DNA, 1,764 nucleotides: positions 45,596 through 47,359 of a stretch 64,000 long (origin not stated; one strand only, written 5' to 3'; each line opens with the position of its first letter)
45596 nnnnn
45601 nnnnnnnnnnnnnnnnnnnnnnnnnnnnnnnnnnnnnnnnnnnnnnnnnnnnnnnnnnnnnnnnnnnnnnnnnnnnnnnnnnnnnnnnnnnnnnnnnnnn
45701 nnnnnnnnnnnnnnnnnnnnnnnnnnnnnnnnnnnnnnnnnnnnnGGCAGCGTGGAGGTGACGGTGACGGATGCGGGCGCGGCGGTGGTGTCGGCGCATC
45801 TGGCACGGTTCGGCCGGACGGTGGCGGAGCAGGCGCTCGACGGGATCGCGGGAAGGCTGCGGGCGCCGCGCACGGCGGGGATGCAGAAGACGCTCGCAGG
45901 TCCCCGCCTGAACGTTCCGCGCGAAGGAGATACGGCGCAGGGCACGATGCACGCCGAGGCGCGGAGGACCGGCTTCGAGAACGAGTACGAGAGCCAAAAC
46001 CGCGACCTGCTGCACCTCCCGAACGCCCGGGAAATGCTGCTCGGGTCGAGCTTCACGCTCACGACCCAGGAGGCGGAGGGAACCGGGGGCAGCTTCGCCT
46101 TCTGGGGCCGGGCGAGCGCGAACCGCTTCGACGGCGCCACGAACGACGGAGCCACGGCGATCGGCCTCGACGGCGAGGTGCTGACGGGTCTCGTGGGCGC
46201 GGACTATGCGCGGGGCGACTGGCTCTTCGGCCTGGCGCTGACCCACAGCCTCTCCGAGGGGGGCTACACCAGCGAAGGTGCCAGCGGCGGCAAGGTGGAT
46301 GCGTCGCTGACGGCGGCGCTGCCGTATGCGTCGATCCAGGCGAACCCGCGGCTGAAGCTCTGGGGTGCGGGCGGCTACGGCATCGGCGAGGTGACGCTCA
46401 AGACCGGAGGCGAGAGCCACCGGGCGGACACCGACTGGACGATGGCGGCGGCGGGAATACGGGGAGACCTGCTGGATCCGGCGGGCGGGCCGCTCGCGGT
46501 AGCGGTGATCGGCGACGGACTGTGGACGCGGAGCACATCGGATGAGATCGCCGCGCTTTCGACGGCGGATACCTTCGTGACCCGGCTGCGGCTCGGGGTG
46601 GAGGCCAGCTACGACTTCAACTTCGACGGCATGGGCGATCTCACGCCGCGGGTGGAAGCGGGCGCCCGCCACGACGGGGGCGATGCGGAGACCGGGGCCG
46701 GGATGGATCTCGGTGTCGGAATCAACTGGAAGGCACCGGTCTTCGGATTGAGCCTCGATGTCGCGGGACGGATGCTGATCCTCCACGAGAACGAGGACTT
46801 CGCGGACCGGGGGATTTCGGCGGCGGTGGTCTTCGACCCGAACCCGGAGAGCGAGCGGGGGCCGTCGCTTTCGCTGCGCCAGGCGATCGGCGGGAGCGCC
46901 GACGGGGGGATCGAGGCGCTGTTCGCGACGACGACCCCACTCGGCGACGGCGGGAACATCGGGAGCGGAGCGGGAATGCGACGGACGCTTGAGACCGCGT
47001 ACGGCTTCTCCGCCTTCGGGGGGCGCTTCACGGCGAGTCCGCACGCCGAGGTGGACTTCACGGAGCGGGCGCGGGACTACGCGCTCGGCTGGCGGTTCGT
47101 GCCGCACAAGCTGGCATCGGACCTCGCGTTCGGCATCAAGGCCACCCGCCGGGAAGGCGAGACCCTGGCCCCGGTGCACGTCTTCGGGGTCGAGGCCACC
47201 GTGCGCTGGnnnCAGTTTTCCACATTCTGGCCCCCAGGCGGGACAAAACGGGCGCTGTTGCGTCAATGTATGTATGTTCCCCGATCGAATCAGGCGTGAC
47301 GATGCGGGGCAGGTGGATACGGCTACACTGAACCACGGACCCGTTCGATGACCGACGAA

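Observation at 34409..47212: Giant modular autotransporter-like adhesin with near-identical intragenic DNA repeats (recombination and size-variation hotspots)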

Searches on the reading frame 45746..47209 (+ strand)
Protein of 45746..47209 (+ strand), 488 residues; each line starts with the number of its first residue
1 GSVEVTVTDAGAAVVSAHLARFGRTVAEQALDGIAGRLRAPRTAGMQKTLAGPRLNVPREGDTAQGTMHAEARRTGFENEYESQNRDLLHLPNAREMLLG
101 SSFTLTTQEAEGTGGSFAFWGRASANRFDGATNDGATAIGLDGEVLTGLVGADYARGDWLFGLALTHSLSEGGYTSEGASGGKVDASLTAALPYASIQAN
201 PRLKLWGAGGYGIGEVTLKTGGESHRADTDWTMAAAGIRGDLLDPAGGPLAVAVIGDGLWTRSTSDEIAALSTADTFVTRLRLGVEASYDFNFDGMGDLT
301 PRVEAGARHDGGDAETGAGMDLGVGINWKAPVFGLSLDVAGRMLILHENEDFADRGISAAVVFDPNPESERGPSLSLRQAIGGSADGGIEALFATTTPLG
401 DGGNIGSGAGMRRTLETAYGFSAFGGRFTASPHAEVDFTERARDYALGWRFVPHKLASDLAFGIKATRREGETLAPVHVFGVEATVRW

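Call 9: search_protein_families(library=pfam, proteins=[window:45746-47209:+], max_evalue=10)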
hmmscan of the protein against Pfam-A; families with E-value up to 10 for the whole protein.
seq(488 aa): 1 family
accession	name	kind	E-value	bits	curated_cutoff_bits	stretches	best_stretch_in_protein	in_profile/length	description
PF13505.12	OMP_b-brl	-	0.01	16.5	28.7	2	120-238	23-136/175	Outer membrane protein beta-barrel domain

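Call 15: search_solved_structures(query=window:45746-47209:+, max_evalue=10)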
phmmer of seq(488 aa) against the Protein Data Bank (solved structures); distinct sequences matched with E-value up to 10: 1.
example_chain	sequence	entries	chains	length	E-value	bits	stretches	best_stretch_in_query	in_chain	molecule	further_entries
1wza_A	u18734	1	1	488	1.8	10.6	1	282-334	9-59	alpha-amylase A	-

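Call 16: find_homologous_proteins(query=window:45746-47209:+)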
Query seq(488 aa) (488 aa): 677 proteins with E <= 0.001 among 8000 candidates; the best 120 are listed.
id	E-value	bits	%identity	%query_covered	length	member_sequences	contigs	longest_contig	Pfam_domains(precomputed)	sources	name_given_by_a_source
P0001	1.4e-246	837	96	82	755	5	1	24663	-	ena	-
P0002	1.9e-140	487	55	97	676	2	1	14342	PF03160.21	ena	-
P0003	3.7e-134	466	50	97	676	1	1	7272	PF03160.21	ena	-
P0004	1.3e-133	465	53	97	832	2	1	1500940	PF03160.21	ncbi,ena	-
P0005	1.9e-133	464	54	99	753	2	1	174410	PF03160.21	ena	-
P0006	1.4e-131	458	54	81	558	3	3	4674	-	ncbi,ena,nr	ncbi:MAG: autotransporter outer membrane beta-barrel domain-containing protein [Rhodospirillaceae ba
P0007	4.3e-130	453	53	83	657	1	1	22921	-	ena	-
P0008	4.7e-129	450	49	100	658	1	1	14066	-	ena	-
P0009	1.0e-126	442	52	97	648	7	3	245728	PF03160.21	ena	-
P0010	7.7e-126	439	52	85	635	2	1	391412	PF03160.21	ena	-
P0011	2.1e-125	438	49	97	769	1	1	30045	PF20579.5,PF03160.21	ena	-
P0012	2.7e-125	437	48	97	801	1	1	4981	PF03160.21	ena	-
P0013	4.5e-125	436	55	81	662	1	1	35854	PF03160.21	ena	-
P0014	6.6e-125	436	49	97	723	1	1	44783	PF03160.21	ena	-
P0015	1.6e-124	435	48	97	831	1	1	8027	PF03160.21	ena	-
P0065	4.7e-111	390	52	81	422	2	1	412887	PF03797.26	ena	-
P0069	1.4e-110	389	47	100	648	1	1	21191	PF03797.26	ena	-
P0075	6.5e-109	383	47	99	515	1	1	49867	PF03797.26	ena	-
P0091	1.4e-104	369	50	81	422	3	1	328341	PF03797.26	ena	-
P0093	8.0e-104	366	55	70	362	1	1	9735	PF03797.26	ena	-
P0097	6.1e-103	363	51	81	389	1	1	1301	PF03797.26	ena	-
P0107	1.6e-99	352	50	80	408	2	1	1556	PF03797.26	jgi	-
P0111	3.2e-98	348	54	69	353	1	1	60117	PF03797.26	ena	-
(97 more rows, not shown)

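Call 17: find_encoding_contigs(protein=P0001, flank=10000, max_places=4)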
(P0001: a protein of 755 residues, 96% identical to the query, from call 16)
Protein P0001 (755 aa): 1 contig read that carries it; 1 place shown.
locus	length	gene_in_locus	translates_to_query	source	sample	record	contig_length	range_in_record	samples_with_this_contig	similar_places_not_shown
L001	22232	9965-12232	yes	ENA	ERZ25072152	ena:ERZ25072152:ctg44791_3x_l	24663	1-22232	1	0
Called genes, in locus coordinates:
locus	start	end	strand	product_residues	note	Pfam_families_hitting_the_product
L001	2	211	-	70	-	?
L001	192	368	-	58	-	PF02673:BacA (weak)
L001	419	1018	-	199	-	PF02673:BacA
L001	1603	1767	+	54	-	-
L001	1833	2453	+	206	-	PF00398:RrnaAD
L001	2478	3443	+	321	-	PF07992:Pyr_redox_2, PF13738:Pyr_redox_3, PF00070:Pyr_redox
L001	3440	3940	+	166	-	PF00578:AhpC-TSA, PF08534:Redoxin, PF00085:Thioredoxin (weak), PF13905:Thioredoxin_8 (weak)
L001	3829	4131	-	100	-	-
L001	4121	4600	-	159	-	-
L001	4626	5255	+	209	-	PF00709:Adenylsucc_synt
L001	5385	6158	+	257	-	PF00041:fn3, PF16656:Pur_ac_phosph_N (faint), PF00041:fn3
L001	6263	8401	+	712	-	-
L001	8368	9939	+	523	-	-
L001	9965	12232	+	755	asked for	-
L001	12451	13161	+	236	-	-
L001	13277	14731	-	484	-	-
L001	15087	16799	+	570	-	PF00133:tRNA-synt_1, PF08264:Anticodon_1, PF19302:DUF5915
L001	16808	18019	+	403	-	PF00155:Aminotran_1_2, PF12897:Asp_aminotransf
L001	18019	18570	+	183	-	PF00625:Guanylate_kin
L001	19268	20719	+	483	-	-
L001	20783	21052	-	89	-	PF02780:Transketolase_C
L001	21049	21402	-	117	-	PF02779:Transket_pyr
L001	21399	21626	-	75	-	PF02779:Transket_pyr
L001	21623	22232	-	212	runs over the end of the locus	PF00676:E1_dh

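Call 27: search_solved_structures(query=A1, max_evalue=10)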
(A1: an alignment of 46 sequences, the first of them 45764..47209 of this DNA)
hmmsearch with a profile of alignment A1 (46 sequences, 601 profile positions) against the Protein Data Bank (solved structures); distinct sequences matched with E-value up to 10: 13.
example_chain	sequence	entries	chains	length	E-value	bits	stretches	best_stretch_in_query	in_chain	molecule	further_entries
3us9_A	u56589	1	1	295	1.2e-06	30.6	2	25-92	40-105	Sodium/calcium exchanger 1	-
8sgi_A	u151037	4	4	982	0.00033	22.5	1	25-92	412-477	Sodium/calcium exchanger 1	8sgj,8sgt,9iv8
3rb5_A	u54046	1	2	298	0.0026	19.6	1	18-107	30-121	Na/Ca exchange protein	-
2fws_A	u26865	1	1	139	0.0044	18.8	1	25-93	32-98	Sodium/calcium exchanger 1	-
3rb7_A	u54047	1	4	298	0.0048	18.7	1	18-107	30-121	Na/Ca exchange protein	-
2dpk_A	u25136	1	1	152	0.0053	18.5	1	24-93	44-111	Sodium/calcium exchanger 1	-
3gin_A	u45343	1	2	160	0.017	16.9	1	24-93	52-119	Sodium/calcium exchanger 1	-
2fwu_A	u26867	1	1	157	0.025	16.3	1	38-105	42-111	Sodium/calcium exchanger 1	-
2kls_A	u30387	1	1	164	0.026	16.2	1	38-105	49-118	Sodium/calcium exchanger 1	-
3ead_A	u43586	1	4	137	0.031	16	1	17-107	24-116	Na/Ca exchange protein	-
8jp0_A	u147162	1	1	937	0.033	15.9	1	24-92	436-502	Sodium/calcium exchanger 1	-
3e9t_A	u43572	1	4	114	0.034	15.9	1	16-106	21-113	Na/Ca exchange protein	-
2qvk_A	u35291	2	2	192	0.74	11.5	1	38-97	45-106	Sodium/calcium exchanger 1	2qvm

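Call 33: predict_structure(alignment_id=A1)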
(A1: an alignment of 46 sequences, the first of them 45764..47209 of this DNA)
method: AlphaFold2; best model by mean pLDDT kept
length: 482 residues; sequences in the alignment: 46
mean_pLDDT: 75.9   pTM: 0.68
mean pLDDT of the five models: 75.9, 74.9, 74.1, 73.4, 72.5
residues with pLDDT >= 90: 148; 70-90: 193; 50-70: 66; < 50: 75
segments of 3 or more residues with pLDDT < 50: 46-89, 377-403
pLDDT, mean of each block of 10 residues (from residue 1): 80 92 90 85 53 42 36 37 42 71 78 84 69 75 89 95 89 87 97 96 97 93 97 91 92 96 85 94 91 92 86 85 82 72 56 64 68 54 36 33 61 79 79 78 75 72 82 73 43
secondary structure, 60 per line:
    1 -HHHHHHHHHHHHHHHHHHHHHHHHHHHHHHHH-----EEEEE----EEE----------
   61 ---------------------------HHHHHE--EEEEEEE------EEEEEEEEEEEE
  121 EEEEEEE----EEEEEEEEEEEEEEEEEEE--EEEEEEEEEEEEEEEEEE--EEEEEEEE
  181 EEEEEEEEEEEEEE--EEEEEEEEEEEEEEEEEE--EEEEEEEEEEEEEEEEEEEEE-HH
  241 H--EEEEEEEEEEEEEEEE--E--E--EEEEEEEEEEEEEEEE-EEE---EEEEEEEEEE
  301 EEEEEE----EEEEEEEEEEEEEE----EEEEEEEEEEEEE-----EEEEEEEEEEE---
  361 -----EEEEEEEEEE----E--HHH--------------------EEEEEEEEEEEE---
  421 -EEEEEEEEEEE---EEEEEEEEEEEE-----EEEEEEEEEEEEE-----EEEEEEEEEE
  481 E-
elements in order: H2-33 E39-43 E48-50 H88-92 E96-102 E109-127 E132-150 E153-170 E173-194 E197-214 E217-237 E244-259 E268-283 E285-287 E291-306 E311-324 E329-341 E347-357 E366-375 E406-417 E422-432 E436-447 E453-465 E471-481

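Call 35: fold_search(model_id=the predicted structure, library=pdb)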
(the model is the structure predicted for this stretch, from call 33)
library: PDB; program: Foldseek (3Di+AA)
matches with E <= 10: 725; with E <= 0.001: 62
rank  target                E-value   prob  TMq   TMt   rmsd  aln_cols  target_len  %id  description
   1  6h7f_A                4.2e-06  1.00  0.44  0.33  10.7       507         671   10  Crystal structure of BauA, the Ferric preacinetobactin receptor from Acinetobacter baumannii in complex with Fe3+-Prea (released 2018-10-10)
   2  6h7v_A                4.8e-06  1.00  0.43  0.33  10.9       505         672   11  Crystal structure of BauA, the Ferric preacinetobactin receptor from Acinetobacter baumannii (released 2018-10-10)
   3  6h7v_B                7.9e-06  1.00  0.43  0.33  11.2       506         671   10  Crystal structure of BauA, the Ferric preacinetobactin receptor from Acinetobacter baumannii (released 2018-10-10)
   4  3kvn_X                1.0e-05  1.00  0.32  0.26   8.5       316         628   17  Crystal structure of the full-length autotransporter EstA from Pseudomonas aeruginosa (released 2010-01-26)
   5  3kvn_A                1.9e-05  1.00  0.32  0.26   8.4       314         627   17  Crystal structure of the full-length autotransporter EstA from Pseudomonas aeruginosa (released 2010-01-26)
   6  4rdt_B                2.5e-05  1.00  0.42  0.34  10.9       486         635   12  Structure of the bacterial Zn-transporter ZnuD from Neisseria meningitidis (flexible conformation bound to a zinc ion) (released 2015-08-19)
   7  1fep                  2.7e-05  1.00  0.38  0.29  12.9       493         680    9  FERRIC ENTEROBACTIN RECEPTOR (released 1999-01-13)
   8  5nec_A                4.0e-05  1.00  0.41  0.33  10.5       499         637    8  Crystal structure of the siderophore receptor PiuD from Pseudomonas aeruginosa (released 2018-02-07)
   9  5nec_B                5.1e-05  1.00  0.40  0.32  10.8       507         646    9  Crystal structure of the siderophore receptor PiuD from Pseudomonas aeruginosa (released 2018-02-07)
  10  3qq2_B                5.9e-05  1.00  0.34  0.59   6.1       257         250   16  Crystal Structure of the Beta Domain of the Bordetella Autotransporter Brka (released 2011-04-13)
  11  7omm_A                6.6e-05  1.00  0.29  0.23  17.9       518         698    8  Cryo-EM structure of N. gonorhoeae LptDE in complex with ProMacrobodies (MBPs have not been built de novo) (released 2022-05-04)
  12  4rdt_A                7.2e-05  1.00  0.43  0.34  10.9       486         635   12  Structure of the bacterial Zn-transporter ZnuD from Neisseria meningitidis (flexible conformation bound to a zinc ion) (released 2015-08-19)
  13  9nn6_A                7.6e-05  1.00  0.38  0.30  13.5       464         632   11  E. coli Cir in Complex with the RBD of Microcin V (released 2025-09-24)
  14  9p1u_F                9.3e-05  1.00  0.28  0.29  13.5       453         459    7  beta-barrel assembly machine from Escherichia coli in an late state of LptD assembly (released 2026-03-11)
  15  6zlu_B                1.2e-04  1.00  0.29  0.20  21.1       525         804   10  Closed-closed state of the Bt1762-Bt1763 levan transport system (released 2020-11-11)
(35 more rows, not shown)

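Call 36: search_protein_families(library=pfam, alignment_id=A1, max_evalue=0.01)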
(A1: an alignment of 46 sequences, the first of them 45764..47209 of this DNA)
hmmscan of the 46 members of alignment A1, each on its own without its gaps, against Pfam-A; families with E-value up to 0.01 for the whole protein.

A. member 1, window:45764-47209:+ (482 aa): 1 family
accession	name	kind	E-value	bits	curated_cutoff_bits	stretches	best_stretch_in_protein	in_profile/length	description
PF13505.12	OMP_b-brl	-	0.0083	16.7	28.7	0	114-232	23-136/175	Outer membrane protein beta-barrel domain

B. families by the number of members that match (of 46 scanned): 16 families
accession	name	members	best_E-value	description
PF03160.20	Calx-beta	16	4.1e-17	Calx-beta domain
PF13505.12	OMP_b-brl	6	0.00018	Outer membrane protein beta-barrel domain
PF03797.25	Autotransporter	5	4.5e-14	Autotransporter beta-domain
PF20579.4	LapA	2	7e-07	LapA domain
PF06468.19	Spond_N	1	1.5e-39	Spondin_N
PF02368.24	Big_2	1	1.6e-22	Bacterial Ig-like domain (group 2)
PF17963.7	Big_9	1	4.5e-22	Bacterial Ig domain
PF05345.18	He_PIG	1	1.3e-18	Putative Ig domain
PF17892.7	Cadherin_5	1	6.9e-16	Cadherin-like domain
PF00652.28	Ricin_B_lectin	1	9.9e-09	Ricin-type beta-trefoil lectin domain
PF14200.12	RicinB_lectin_2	1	1.4e-08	Ricin-type beta-trefoil lectin domain-like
PF13629.12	T2SS-T3SS_pil_N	1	1.9e-08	Pilus formation protein N terminal region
PF21027.3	Sde0182_C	1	8.8e-07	Cellulose-binding protein Sde0182, C-terminal domain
PF17803.7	Cadherin_4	1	6.8e-06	Bacterial cadherin-like domain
PF05481.17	Myco_19_kDa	1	0.00014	Mycobacterium 19 kDa lipoprotein antigen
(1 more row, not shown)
